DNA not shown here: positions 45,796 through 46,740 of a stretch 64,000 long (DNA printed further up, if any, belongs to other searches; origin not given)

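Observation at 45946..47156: TasA/camelysin-like fibre protein paired with a dedicated SipW-type (S26B) signal peptidase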

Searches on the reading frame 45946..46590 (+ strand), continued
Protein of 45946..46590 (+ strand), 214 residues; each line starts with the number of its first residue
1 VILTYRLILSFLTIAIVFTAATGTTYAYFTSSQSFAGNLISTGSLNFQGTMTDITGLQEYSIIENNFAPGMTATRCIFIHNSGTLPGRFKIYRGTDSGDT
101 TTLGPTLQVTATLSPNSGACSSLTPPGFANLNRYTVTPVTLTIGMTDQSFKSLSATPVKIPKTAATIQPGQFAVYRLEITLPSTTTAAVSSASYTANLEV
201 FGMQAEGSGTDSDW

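Call 53: list_cluster_members(proteins=[P0041, P0042, P0043, P0044, P0045, P0046, P0048, P0049, P0050, P0052])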
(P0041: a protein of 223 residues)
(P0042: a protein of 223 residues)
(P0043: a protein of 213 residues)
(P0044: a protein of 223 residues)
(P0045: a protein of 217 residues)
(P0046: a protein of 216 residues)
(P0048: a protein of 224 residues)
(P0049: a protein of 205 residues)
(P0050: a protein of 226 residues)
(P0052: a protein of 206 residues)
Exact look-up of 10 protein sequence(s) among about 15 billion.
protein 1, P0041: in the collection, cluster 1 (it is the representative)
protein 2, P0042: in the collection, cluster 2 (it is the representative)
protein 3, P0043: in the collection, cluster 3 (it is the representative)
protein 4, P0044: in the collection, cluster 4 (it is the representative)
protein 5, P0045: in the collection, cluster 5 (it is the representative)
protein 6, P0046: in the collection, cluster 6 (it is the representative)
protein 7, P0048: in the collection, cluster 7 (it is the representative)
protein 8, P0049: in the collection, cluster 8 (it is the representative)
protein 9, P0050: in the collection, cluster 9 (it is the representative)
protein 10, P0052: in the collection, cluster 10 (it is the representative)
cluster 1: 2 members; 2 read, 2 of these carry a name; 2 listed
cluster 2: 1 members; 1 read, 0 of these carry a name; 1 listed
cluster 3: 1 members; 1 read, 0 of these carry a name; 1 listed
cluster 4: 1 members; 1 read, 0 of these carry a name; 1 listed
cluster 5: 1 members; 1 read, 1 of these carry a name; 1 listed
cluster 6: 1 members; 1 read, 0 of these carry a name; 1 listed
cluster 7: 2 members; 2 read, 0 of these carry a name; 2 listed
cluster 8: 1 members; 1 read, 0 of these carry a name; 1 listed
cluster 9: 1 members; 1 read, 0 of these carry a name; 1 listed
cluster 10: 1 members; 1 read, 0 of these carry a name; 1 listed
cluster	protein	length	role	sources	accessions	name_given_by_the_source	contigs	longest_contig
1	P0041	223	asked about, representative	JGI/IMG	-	hypothetical protein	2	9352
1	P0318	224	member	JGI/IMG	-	hypothetical protein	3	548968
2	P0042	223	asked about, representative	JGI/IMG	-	-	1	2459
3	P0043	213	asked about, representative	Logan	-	-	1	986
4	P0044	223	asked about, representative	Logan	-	-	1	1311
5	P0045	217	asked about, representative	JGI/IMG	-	predicted ribosomally synthesized peptide with SipW-like signal peptide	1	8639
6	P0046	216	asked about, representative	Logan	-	-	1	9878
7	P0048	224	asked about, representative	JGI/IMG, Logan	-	-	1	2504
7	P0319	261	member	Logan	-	-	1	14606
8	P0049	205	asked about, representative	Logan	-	-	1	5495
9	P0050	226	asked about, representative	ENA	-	-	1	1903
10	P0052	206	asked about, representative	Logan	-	-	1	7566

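Call 57: find_encoding_contigs(protein=P0046, flank=4000, max_places=2)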
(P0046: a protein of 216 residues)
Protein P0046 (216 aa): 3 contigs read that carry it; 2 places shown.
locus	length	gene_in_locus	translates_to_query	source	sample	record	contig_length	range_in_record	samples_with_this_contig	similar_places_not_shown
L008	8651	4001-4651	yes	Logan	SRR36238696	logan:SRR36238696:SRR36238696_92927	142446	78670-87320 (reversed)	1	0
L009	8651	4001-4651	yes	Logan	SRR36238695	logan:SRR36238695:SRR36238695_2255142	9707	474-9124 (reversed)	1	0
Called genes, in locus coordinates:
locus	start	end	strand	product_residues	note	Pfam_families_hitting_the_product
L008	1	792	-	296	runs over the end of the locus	PF10648:Gmad2, PF10646:Germane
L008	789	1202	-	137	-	-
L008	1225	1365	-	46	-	-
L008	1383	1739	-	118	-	PF02311:AraC_binding (weak), PF07883:Cupin_2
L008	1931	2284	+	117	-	-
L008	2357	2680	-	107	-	PF03779:SPW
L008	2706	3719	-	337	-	PF14512:TM1586_NiRdase (faint), PF00881:Nitroreductase (faint)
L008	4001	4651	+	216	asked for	-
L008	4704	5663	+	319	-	PF00717:Peptidase_S24 (faint)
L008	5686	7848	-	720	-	PF10102:DUF2341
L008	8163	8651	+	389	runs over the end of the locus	PF00270:DEAD, PF04851:ResIII (weak), PF00271:Helicase_C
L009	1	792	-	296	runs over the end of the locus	PF10648:Gmad2, PF10646:Germane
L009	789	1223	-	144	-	-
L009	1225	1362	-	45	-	-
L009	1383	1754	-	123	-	PF02311:AraC_binding (weak), PF07883:Cupin_2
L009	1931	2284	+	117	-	-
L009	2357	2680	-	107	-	PF03779:SPW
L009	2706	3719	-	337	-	PF14512:TM1586_NiRdase (faint), PF00881:Nitroreductase (faint)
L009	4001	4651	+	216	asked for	-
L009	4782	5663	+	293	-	-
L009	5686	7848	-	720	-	PF10102:DUF2341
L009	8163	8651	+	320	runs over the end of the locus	?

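Call 58: find_encoding_contigs(protein=P0318, flank=5000, max_places=2)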
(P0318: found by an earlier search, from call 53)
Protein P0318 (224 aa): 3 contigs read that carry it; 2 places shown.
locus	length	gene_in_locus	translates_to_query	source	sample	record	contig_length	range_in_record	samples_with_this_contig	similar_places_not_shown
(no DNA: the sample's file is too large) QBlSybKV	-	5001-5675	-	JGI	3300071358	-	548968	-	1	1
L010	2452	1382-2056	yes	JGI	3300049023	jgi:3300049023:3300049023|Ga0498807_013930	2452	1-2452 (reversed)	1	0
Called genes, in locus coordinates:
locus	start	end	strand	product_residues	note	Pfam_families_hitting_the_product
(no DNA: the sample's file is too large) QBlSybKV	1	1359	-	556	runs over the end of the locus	-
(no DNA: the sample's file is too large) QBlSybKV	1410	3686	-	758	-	-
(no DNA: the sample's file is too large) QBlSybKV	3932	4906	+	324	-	PF01966:HD (weak)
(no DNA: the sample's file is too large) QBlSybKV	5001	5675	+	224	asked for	-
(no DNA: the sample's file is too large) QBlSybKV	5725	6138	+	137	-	-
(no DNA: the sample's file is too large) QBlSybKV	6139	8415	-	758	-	PF01326:PPDK_N, PF00391:PEP-utilizers, PF02896:PEP-utilizers_C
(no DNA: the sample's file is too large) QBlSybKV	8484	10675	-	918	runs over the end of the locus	-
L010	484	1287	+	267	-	-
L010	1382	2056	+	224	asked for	-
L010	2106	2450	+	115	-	?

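Call 65: search_protein_families(library=ncbifam, proteins=[L002:8681-9466:+, L008:4704-5663:+, L002:9170-9466:+, L008:5220-5663:+], max_evalue=1)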
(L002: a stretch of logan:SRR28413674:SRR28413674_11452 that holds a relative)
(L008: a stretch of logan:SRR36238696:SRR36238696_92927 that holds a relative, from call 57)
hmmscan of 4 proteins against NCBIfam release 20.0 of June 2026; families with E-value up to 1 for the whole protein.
L002:8681-9466:+ (261 aa): 3 families
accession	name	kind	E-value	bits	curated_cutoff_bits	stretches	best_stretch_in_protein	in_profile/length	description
TIGR02228.1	sigpep_I_arch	equivalog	9.4e-27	93.8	51.85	1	7-154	2-157/158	signal peptidase I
NF046067.1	SigPepSipWBacil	equivalog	9.4e-25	87.3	190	1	6-160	2-170/189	signal peptidase I SipW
TIGR02227.1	sigpep_I_bact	equivalog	0.011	15.6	47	1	38-77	20-63/162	signal peptidase I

L008:4704-5663:+ (319 aa): 3 families
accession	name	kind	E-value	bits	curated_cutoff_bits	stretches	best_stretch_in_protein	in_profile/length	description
TIGR02228.1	sigpep_I_arch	equivalog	2.3e-20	73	51.85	1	14-150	7-151/158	signal peptidase I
NF046067.1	SigPepSipWBacil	equivalog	5.5e-19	68.5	190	1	17-165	17-173/189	signal peptidase I SipW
TIGR02227.1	sigpep_I_bact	equivalog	0.074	12.9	47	1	25-87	5-74/162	signal peptidase I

L002:9170-9466:+ (98 aa): 0 families

L008:5220-5663:+ (147 aa): 0 families

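Call 91: predict_structure(alignment_id=A8)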
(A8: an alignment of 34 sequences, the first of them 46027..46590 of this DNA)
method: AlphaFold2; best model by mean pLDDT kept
length: 187 residues; sequences in the alignment: 34
mean_pLDDT: 90.1   pTM: 0.84
mean pLDDT of the five models: 90.1, 90.1, 89.9, 89.7, 89.5
residues with pLDDT >= 90: 155; 70-90: 17; 50-70: 2; < 50: 13
segments of 3 or more residues with pLDDT < 50: 1-13
pLDDT, mean of each block of 10 residues (from residue 1): 37 70 95 90 97 96 95 97 97 93 96 97 95 95 97 96 94 92 81
secondary structure, 60 per line:
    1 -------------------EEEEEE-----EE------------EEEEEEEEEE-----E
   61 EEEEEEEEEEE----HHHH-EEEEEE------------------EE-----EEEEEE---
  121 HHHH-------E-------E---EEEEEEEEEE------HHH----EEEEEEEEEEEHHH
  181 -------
elements in order: E20-25 E45-54 E60-71 H76-79 E81-86 E112-117 H121-124 E144-153 E167-177

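Call 93: fold_search(model_id=the predicted structure, library=pdb)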
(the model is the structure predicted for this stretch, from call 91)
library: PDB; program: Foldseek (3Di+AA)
matches with E <= 10: 1057; with E <= 0.001: 1
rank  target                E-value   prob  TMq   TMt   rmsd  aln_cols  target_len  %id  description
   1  8aur_A                1.3e-06  1.00  0.43  0.35  15.9       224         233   15  Cryo-EM structure of a TasA fibre (released 2022-11-30)
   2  8k2m                  2.6e-03  0.95  0.36  0.14  10.3       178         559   14  Crystal structure of Group 4 Monosaccharide-releasing beta-N-acetylgalactosaminidase NgaP2 from Paenibacillus sp. TS12 i (released 2024-04-24)
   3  5fqg_A                5.8e-03  0.97  0.38  0.13  10.3       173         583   12  The details of glycolipid glycan hydrolysis by the structural analysis of a family 123 glycoside hydrolase from Clostr (released 2016-03-30)
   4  5fqe_A                6.5e-03  0.95  0.37  0.13  10.4       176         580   12  The details of glycolipid glycan hydrolysis by the structural analysis of a family 123 glycoside hydrolase from Clostr (released 2016-03-30)
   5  5fqf_A                7.3e-03  0.96  0.39  0.14  10.3       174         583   11  The details of glycolipid glycan hydrolysis by the structural analysis of a family 123 glycoside hydrolase from Clostr (released 2016-03-30)
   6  8k2f                  8.2e-03  0.93  0.38  0.16  10.6       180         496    9  Crystal structure of Group 1 oligosaccharide-releasing beta-N-acetylgalactosaminidase NgaCa from Cohnella abietis, apo 1 (released 2024-04-24)
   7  7pnb_A                8.7e-03  0.87  0.34  0.35   9.3       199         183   14  Sulfolobus acidocaldarius 0406 filament. (released 2022-09-14)
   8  5fqe_B                9.2e-03  0.96  0.39  0.14   9.7       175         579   11  The details of glycolipid glycan hydrolysis by the structural analysis of a family 123 glycoside hydrolase from Clostr (released 2016-03-30)
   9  4y2l_F                9.2e-03  0.69  0.31  0.36  13.9       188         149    7  Structure of CFA/I pili major subunit CfaB trimer (released 2016-08-10)
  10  9ikk_A                9.7e-03  0.84  0.39  0.32  14.2       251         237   10  Cryo-EM structure of TLP-1b (released 2024-11-13)
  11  6fvi                  1.0e-02  0.98  0.38  0.48  13.0       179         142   12  ASH / PapD-like domain of human CEP192 (PapD-like domain 7) (released 2019-03-20)
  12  8k2g_A                1.0e-02  0.82  0.36  0.16  10.0       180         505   12  Crystal structure of Group 1 Oligosaccharide-releasing beta-N-acetylgalactosaminidase NgaCa from Cohnella abietis, apo (released 2024-04-24)
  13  6avr_A                1.0e-02  0.44  0.26  0.07  16.2       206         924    8  Human alpha-V beta-3 Integrin (intermediate conformation) in complex with the therapeutic antibody LM609 (released 2017-11-01)
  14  5fr0                  1.1e-02  0.94  0.39  0.14  10.2       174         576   11  The details of glycolipid glycan hydrolysis by the structural analysis of a family 123 glycoside hydrolase from Clostrid (released 2016-03-30)
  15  9ikj_A                1.1e-02  0.69  0.34  0.29  14.4       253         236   11  Cryo-EM structure of TLP-1a (released 2024-11-13)
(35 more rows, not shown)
